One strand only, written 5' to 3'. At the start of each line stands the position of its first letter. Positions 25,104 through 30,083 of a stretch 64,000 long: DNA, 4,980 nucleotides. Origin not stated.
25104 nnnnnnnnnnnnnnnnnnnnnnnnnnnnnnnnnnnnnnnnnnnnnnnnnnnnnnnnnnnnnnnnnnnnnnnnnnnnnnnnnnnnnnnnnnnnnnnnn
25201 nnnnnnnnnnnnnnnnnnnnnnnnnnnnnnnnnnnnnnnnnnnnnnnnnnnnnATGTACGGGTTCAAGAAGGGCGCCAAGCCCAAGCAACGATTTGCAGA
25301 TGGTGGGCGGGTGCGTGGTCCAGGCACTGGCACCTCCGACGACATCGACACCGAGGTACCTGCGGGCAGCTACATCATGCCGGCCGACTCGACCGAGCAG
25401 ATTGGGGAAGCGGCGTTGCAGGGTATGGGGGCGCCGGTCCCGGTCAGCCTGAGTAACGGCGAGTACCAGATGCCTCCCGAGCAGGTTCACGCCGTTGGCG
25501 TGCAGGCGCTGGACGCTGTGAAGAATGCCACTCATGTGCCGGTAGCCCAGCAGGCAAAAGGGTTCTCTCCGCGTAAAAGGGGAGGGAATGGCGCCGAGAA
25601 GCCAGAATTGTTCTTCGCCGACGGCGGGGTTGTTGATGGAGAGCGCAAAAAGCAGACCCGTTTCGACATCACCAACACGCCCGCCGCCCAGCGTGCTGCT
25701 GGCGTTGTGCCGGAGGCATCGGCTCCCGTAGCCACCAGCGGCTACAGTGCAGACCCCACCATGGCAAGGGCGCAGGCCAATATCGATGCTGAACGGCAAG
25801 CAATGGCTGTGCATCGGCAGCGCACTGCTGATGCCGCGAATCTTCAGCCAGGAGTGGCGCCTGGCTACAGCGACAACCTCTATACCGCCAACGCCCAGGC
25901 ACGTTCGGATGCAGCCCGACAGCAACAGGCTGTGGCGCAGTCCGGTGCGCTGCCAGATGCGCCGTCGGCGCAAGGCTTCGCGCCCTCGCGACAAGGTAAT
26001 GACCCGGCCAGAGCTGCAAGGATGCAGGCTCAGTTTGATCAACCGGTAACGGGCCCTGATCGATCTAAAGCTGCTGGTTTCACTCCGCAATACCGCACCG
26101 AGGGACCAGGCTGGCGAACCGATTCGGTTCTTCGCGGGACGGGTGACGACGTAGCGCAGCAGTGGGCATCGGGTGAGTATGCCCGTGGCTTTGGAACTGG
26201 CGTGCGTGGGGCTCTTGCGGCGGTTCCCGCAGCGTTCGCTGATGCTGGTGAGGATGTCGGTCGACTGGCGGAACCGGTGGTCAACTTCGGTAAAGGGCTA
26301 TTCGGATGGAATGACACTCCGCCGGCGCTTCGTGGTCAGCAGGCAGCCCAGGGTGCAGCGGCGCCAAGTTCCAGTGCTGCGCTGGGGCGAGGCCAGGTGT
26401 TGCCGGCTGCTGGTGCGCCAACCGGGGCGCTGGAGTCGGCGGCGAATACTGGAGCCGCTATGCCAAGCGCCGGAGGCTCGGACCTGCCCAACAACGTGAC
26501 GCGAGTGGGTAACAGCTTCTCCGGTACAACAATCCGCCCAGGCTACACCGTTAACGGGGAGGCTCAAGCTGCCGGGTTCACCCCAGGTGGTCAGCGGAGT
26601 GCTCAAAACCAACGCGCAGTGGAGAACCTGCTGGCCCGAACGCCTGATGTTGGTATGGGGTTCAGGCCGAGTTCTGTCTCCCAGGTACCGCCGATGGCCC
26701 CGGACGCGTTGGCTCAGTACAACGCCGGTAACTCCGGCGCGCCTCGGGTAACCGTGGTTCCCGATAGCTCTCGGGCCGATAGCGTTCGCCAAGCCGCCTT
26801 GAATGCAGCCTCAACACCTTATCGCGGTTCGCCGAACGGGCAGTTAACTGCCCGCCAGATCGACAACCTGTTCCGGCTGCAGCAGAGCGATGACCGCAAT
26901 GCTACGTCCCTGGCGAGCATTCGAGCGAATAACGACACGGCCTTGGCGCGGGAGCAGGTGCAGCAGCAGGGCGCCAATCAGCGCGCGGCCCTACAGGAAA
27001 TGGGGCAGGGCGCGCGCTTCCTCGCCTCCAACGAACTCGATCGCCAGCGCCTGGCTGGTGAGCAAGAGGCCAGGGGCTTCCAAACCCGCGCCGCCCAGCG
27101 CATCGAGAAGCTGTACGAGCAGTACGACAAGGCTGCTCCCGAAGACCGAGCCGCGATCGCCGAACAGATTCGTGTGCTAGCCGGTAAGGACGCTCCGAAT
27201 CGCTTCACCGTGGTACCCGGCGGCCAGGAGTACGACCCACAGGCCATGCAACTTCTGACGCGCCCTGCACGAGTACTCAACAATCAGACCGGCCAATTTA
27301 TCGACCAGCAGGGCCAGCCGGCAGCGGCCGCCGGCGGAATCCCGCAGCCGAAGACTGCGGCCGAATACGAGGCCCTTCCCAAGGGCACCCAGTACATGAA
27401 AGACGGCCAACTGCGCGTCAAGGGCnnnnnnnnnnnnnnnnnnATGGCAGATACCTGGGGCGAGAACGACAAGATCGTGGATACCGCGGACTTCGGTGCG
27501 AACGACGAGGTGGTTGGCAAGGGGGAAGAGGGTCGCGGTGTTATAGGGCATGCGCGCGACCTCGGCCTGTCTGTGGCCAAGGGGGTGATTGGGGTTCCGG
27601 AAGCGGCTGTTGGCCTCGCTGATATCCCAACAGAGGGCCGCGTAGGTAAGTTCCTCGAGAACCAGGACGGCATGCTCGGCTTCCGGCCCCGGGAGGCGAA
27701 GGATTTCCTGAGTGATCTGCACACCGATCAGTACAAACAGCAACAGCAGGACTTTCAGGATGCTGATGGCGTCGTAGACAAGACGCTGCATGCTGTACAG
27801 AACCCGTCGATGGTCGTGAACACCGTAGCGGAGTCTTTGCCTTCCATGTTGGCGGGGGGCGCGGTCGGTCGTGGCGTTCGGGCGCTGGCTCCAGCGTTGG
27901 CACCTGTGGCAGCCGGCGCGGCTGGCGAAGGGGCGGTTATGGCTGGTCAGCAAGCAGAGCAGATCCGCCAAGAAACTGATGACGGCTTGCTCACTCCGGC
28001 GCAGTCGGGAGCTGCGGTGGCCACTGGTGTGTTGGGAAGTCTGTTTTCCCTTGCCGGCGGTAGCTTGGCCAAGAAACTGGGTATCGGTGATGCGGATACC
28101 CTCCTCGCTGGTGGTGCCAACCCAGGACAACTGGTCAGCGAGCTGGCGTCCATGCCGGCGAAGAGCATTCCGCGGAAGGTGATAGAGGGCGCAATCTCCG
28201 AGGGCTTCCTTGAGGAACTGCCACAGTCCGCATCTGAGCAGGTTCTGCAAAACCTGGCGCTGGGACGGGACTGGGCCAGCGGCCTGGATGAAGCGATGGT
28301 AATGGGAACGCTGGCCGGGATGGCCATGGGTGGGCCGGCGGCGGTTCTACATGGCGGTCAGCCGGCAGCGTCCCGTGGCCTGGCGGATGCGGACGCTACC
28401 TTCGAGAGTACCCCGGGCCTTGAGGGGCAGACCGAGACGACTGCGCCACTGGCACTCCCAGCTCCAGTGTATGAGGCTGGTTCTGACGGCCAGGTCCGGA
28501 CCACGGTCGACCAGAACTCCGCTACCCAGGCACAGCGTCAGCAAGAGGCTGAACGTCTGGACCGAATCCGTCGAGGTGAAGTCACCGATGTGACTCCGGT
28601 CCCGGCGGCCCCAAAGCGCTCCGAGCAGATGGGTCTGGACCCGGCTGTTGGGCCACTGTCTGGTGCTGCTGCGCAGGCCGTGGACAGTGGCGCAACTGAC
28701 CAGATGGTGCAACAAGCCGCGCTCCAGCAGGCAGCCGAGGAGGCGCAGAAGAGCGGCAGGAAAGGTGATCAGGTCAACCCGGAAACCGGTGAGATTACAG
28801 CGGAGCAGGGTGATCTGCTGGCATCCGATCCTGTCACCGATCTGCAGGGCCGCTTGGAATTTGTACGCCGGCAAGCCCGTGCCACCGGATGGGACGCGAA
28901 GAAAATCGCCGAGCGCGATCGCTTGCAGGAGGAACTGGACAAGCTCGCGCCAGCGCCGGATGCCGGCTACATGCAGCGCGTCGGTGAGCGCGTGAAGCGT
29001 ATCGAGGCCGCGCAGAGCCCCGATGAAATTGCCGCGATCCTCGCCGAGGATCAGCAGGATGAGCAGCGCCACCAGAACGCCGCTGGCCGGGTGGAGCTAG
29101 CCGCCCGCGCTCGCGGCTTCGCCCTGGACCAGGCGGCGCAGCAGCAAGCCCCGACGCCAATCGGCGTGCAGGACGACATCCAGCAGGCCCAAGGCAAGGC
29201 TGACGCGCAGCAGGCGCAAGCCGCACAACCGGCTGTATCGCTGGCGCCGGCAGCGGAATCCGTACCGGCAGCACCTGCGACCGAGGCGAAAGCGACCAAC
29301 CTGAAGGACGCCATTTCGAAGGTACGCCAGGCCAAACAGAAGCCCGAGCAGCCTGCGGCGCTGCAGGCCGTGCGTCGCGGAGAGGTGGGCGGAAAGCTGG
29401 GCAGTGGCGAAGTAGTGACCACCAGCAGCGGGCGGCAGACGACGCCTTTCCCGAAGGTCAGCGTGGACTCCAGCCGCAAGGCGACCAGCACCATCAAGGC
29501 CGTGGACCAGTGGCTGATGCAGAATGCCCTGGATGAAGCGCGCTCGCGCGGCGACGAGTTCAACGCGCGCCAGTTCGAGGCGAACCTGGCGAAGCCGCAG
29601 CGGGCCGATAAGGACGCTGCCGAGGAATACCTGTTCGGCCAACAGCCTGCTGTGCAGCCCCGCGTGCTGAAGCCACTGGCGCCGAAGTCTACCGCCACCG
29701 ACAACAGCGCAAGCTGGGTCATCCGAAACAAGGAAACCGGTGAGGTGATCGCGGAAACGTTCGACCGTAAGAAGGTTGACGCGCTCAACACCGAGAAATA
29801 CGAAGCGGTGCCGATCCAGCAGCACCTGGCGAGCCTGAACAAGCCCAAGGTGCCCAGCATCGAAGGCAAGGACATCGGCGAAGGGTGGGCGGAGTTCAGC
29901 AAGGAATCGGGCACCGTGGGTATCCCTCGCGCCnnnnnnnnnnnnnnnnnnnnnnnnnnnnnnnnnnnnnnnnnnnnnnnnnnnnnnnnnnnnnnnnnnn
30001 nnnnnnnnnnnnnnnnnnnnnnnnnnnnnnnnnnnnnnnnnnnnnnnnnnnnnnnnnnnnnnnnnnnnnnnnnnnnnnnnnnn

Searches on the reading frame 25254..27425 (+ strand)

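Call 57: search_protein_families(library=phrogs, proteins=[window:25254-27425:+], max_evalue=0.00001)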
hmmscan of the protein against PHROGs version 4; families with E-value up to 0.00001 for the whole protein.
window:25254-27425:+ (724 aa): 1 family
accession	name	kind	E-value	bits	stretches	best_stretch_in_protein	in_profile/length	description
phrog_11341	-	unknown function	0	1048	1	1-693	1-649/678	-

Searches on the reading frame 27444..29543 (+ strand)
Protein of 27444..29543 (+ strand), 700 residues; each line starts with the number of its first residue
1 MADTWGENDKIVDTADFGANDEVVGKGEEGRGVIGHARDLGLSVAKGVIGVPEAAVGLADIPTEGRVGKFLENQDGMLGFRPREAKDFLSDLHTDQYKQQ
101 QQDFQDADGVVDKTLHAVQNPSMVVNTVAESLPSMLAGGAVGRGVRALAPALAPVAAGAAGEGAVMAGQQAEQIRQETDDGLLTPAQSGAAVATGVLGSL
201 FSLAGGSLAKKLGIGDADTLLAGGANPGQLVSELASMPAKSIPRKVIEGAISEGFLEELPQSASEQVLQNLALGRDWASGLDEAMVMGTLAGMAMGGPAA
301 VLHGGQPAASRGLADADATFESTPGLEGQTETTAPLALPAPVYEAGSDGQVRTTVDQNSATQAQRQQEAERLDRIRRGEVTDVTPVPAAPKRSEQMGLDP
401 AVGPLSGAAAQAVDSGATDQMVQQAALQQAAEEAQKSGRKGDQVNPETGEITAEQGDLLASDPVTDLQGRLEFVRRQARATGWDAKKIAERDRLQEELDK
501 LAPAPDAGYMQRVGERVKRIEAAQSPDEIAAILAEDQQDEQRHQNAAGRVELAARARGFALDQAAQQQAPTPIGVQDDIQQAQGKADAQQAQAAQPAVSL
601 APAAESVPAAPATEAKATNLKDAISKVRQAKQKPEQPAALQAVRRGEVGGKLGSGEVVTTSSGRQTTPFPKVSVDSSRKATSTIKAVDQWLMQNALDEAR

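Call 26: search_dna_similar(query=window:27444-29543:+, collection=phages, mode=protein, max_rows=60, rows=spread)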
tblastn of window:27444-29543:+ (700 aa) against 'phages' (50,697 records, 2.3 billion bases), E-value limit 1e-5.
Records with a match: 39; places in all: 40; records where one place covers at least 80% of the query: 26.
Best place of each record, by identity: >=99% 18; 95-99% 8; 90-95% 3; 80-90% 4; 60-80% 2; <60% 4.
By first word of the organism name: Pseudomonas 37; Shewanella 1; Pseudoalteromonas 1.
By host as written in the record: Pseudomonas aeruginosa 16; - 8; Pseudomonas aeruginosa PAO1 4; Pseudomonas aeruginosa HIM-6 2; Pseudomonas sp. 2; Pseudomonas aeruginosa ATCC 27853 2; Pseudomonas aeruginosa ATCC 15692 (PAO1) 1; Pseudomonas aeruginosa PAO1k 1; and 3 more.
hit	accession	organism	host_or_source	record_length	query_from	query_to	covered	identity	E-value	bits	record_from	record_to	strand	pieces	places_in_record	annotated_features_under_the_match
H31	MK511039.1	Pseudomonas phage vB_Pae_CF24a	Pseudomonas aeruginosa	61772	1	700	100%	99.9%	0e+0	1012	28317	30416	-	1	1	hypothetical protein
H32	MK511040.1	Pseudomonas phage vB_Pae_CF63a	Pseudomonas aeruginosa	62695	1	700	100%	99.9%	0e+0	1012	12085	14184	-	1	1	hypothetical protein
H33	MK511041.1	Pseudomonas phage vB_Pae_CF69a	Pseudomonas aeruginosa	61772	1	700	100%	99.9%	0e+0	1012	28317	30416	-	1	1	hypothetical protein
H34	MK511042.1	Pseudomonas phage vB_Pae_CF126a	Pseudomonas aeruginosa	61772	1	700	100%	99.9%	0e+0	1012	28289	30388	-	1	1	hypothetical protein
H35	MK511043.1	Pseudomonas phage vB_Pae_BR228a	Pseudomonas aeruginosa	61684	1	700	100%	99.9%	0e+0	1012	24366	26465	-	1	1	hypothetical protein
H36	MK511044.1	Pseudomonas phage vB_Pae_BR197a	Pseudomonas aeruginosa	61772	1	700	100%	99.9%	0e+0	1012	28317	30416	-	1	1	hypothetical protein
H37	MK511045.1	Pseudomonas phage vB_Pae_BR208a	Pseudomonas aeruginosa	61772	1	700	100%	99.9%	0e+0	1012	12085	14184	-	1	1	hypothetical protein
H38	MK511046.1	Pseudomonas phage vB_Pae_BR313a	Pseudomonas aeruginosa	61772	1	700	100%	99.9%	0e+0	1012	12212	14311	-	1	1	hypothetical protein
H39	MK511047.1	Pseudomonas phage vB_Pae_BR319b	Pseudomonas aeruginosa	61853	1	700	100%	99.9%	0e+0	1012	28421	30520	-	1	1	hypothetical protein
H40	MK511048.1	Pseudomonas phage vB_Pae_BR320a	Pseudomonas aeruginosa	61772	1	700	100%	99.9%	0e+0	1012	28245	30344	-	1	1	hypothetical protein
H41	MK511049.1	Pseudomonas phage vB_Pae_BR326a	Pseudomonas aeruginosa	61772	1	700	100%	99.9%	0e+0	1012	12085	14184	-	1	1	hypothetical protein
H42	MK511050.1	Pseudomonas phage vB_Pae_BR150a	Pseudomonas aeruginosa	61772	1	700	100%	99.9%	0e+0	1012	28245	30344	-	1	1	hypothetical protein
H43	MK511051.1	Pseudomonas phage vB_Pae_BR181a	Pseudomonas aeruginosa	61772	1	700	100%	99.9%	0e+0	1012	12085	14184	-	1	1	hypothetical protein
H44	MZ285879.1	Pseudomonas phage PA8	Pseudomonas aeruginosa PAO1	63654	1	700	100%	99.7%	0e+0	1010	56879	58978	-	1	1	hypothetical protein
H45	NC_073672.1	Pseudomonas phage PA8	Pseudomonas aeruginosa PAO1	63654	1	700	100%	99.7%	0e+0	1010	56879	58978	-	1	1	hypothetical protein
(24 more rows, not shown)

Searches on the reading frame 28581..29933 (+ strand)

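Call 18: search_protein_families(library=pfam, proteins=[window:28581-29933:+], max_evalue=10)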
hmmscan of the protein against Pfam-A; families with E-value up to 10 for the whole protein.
window:28581-29933:+ (451 aa): 1 family
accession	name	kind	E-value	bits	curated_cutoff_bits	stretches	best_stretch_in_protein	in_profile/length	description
PF07896.17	DUF1674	-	1.2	10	23.5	1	46-75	2-30/50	Protein of unknown function (DUF1674)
